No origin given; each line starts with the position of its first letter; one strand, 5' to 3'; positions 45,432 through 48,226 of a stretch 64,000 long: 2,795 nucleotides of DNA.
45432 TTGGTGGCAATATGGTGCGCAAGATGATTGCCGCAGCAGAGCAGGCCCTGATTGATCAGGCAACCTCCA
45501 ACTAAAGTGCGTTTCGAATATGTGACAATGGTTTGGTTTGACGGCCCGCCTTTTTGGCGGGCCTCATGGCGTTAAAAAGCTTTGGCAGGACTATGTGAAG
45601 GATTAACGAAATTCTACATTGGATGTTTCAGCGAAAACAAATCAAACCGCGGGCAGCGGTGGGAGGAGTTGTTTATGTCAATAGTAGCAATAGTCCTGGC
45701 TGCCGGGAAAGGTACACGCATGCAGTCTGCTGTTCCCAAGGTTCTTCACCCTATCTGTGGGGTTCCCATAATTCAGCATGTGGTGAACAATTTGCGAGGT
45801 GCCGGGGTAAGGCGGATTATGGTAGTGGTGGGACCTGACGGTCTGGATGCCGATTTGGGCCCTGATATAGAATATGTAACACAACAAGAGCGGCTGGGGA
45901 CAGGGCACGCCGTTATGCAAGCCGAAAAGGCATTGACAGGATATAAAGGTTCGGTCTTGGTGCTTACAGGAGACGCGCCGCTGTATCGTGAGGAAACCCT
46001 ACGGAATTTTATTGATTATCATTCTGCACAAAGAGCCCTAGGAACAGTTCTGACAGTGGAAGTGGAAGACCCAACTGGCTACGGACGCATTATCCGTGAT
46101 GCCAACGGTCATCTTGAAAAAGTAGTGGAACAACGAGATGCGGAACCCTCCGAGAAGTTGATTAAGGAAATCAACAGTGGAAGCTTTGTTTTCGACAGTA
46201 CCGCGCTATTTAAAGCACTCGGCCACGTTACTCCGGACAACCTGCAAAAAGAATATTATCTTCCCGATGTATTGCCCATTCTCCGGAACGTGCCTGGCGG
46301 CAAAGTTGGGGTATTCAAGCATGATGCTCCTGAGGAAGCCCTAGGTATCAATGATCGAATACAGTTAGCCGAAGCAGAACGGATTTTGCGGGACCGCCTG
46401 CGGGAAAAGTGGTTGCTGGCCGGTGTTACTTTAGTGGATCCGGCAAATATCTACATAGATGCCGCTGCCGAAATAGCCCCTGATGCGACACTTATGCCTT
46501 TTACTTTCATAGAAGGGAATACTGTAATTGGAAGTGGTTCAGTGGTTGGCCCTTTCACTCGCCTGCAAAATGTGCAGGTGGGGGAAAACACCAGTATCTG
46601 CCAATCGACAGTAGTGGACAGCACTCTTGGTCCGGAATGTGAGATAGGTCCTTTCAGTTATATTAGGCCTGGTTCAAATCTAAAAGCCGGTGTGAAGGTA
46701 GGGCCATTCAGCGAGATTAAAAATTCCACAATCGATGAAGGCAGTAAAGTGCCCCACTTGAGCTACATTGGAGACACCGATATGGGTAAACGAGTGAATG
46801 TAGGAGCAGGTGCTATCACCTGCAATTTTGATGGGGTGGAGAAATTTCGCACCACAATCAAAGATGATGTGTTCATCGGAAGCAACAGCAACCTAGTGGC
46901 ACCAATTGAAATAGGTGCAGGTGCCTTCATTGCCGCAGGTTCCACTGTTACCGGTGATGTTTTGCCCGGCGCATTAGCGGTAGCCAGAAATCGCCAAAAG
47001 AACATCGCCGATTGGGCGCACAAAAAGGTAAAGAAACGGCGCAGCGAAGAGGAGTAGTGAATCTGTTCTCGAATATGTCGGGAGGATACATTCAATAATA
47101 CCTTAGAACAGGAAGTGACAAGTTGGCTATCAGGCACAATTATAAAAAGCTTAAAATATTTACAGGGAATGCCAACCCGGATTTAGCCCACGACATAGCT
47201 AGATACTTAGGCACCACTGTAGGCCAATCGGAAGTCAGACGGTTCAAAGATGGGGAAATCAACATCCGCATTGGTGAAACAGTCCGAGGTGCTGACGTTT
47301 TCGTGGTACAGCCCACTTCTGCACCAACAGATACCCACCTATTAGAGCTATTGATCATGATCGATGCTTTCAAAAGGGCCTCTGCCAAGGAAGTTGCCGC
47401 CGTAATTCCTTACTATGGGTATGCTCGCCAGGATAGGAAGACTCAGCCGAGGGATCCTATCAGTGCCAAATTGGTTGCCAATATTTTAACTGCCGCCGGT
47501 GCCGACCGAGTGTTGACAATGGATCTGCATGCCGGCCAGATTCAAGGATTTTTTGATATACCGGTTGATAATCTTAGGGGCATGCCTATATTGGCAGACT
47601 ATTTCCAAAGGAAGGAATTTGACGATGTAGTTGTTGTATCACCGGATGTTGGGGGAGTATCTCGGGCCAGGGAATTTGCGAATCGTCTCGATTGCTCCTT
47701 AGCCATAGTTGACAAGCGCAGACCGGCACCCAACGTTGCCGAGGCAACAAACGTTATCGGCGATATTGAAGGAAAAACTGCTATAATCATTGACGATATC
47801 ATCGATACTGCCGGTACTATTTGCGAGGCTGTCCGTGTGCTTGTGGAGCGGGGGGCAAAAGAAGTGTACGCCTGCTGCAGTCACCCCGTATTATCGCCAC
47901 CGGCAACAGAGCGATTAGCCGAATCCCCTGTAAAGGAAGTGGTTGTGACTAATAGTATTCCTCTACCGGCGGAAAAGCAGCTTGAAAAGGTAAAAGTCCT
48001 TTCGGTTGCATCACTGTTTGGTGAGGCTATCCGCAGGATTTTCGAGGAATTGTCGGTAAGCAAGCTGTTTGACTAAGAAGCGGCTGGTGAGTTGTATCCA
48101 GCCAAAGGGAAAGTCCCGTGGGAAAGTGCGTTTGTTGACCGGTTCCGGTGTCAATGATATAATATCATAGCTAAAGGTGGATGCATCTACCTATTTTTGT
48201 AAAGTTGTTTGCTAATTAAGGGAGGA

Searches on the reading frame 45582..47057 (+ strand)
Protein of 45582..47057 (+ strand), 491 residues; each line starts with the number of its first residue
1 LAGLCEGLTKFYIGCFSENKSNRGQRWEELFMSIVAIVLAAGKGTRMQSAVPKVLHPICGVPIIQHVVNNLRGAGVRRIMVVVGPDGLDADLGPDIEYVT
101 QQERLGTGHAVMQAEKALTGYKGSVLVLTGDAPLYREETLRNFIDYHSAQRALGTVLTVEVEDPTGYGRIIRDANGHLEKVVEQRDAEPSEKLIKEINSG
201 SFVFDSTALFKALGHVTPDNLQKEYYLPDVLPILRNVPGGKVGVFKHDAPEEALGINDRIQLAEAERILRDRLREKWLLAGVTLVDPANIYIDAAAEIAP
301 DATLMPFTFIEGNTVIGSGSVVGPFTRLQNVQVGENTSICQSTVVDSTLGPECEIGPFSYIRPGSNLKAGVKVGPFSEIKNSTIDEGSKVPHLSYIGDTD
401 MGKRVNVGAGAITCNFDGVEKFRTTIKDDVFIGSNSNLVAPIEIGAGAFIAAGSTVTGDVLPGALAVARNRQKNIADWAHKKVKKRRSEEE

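Call 49: search_protein_families(library=ncbifam, proteins=[window:45582-47057:+], max_evalue=0.00001)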
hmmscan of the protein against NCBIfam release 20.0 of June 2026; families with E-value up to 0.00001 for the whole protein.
window:45582-47057:+ (491 aa): 49 families (the best 25 are shown)
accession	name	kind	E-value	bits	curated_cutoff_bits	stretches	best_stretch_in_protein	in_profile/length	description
NF010934.1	PRK14354.1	equivalog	1.3e-178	594.2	450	1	36-479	2-446/447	bifunctional UDP-N-acetylglucosamine diphosphorylase/glucosamine-1-phosphate N-acetyltransferase GlmU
TIGR01173.1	glmU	equivalog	4.5e-162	540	366.85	1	36-483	3-451/452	bifunctional UDP-N-acetylglucosamine diphosphorylase/glucosamine-1-phosphate N-acetyltransferase GlmU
NF010932.0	PRK14352.1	equivalog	6.8e-155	516.4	611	1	34-484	7-462/488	bifunctional UDP-N-acetylglucosamine diphosphorylase/glucosamine-1-phosphate N-acetyltransferase GlmU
NF010935.0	PRK14355.1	equivalog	2.3e-150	501.2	718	1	34-483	4-457/459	bifunctional UDP-N-acetylglucosamine diphosphorylase/glucosamine-1-phosphate N-acetyltransferase GlmU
NF010937.0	PRK14357.1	equivalog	3.1e-142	474.6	658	1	36-486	3-446/448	bifunctional UDP-N-acetylglucosamine diphosphorylase/glucosamine-1-phosphate N-acetyltransferase GlmU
NF010940.0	PRK14360.1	equivalog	4.1e-140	467.3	602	1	35-483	4-450/452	bifunctional UDP-N-acetylglucosamine diphosphorylase/glucosamine-1-phosphate N-acetyltransferase GlmU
NF010933.0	PRK14353.1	equivalog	8.7e-138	459.7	505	1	33-487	5-444/453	bifunctional UDP-N-acetylglucosamine diphosphorylase/glucosamine-1-phosphate N-acetyltransferase GlmU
NF010938.0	PRK14358.1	equivalog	2.8e-125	418.6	500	1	36-483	10-459/481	bifunctional N-acetylglucosamine-1-phosphate uridyltransferase/glucosamine-1-phosphate acetyltransferase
NF006986.0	PRK09451.1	equivalog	5.5e-122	407.8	725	1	33-484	5-455/456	bifunctional UDP-N-acetylglucosamine diphosphorylase/glucosamine-1-phosphate N-acetyltransferase GlmU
NF010936.0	PRK14356.1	equivalog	1e-111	374.1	666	1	35-476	7-451/456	bifunctional UDP-N-acetylglucosamine diphosphorylase/glucosamine-1-phosphate N-acetyltransferase GlmU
NF010939.0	PRK14359.1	equivalog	1.1e-97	327.3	592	1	33-485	2-429/430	bifunctional UDP-N-acetylglucosamine diphosphorylase/glucosamine-1-phosphate N-acetyltransferase GlmU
TIGR03992.1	Arch_glmU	subfamily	1.1e-59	202.4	292.1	2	36-344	3-298/393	bifunctional sugar-1-phosphate nucleotidylyltransferase/acetyltransferase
NF041173.1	Sug_nt_acttase_Thmprot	equivalog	3.6e-47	161.2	600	2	36-342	3-296/405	bifunctional sugar-1-phosphate nucleotidylyltransferase/acetyltransferase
NF052502.1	man1P_GTase_Rv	exception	5.3e-26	91.3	440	1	36-207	3-177/352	mannose-1-phosphate guanylyltransferase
TIGR01208.1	rmlA_long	equivalog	9.3e-24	84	320.25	1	36-347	2-310/353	glucose-1-phosphate thymidylyltransferase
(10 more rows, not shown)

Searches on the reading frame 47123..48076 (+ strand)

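Call 49: search_protein_families(library=ncbifam, proteins=[window:47123-48076:+], max_evalue=0.00001)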
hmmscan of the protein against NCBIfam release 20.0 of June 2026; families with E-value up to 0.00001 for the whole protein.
window:47123-48076:+ (317 aa): 13 families
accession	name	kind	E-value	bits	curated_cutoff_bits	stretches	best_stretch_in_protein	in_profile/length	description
NF002320.0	PRK01259.1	subfamily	2.2e-145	483.9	297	1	6-317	3-315/316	ribose-phosphate diphosphokinase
NF002758.0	PRK02812.1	equivalog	2e-137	457.8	518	1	4-316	16-329/330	ribose-phosphate pyrophosphokinase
TIGR01251.1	ribP_PPkin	subfamily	2.4e-127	424.1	113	1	11-317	2-309/309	ribose-phosphate diphosphokinase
NF002618.0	PRK02269.1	equivalog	1.4e-126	422.5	460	1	6-317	2-317/321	ribose-phosphate diphosphokinase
NF002844.0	PRK03092.1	equivalog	3.8e-119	397.7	438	1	4-317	6-323/326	ribose-phosphate diphosphokinase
NF003428.0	PRK04923.1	equivalog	1.9e-115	385.4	536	1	7-316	4-317/319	ribose-phosphate diphosphokinase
NF002686.0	PRK02458.1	equivalog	3.2e-109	365.3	506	1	3-316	3-316/323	ribose-phosphate diphosphokinase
NF001815.0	PRK00553.1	equivalog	1.9e-91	306.7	484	1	6-316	6-321/332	ribose-phosphate pyrophosphokinase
NF002095.0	PRK00934.1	equivalog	2.6e-74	249.9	296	1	11-281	2-269/287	ribose-phosphate diphosphokinase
NF005537.0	PRK07199.1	subfamily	1.9e-46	158.5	322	1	16-285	9-279/301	ribose-phosphate diphosphokinase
NF005299.0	PRK06827.1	subfamily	1.5e-40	139.1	327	1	36-317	58-369/383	phosphoribosylpyrophosphate synthetase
TIGR01367.1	pyrE_Therm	equivalog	2.6e-07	30.4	150.25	1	160-252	51-140/187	orotate phosphoribosyltransferase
NF002620.0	PRK02277.1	subfamily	3.3e-07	30.2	115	1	156-251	75-175/201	orotate phosphoribosyltransferase-like protein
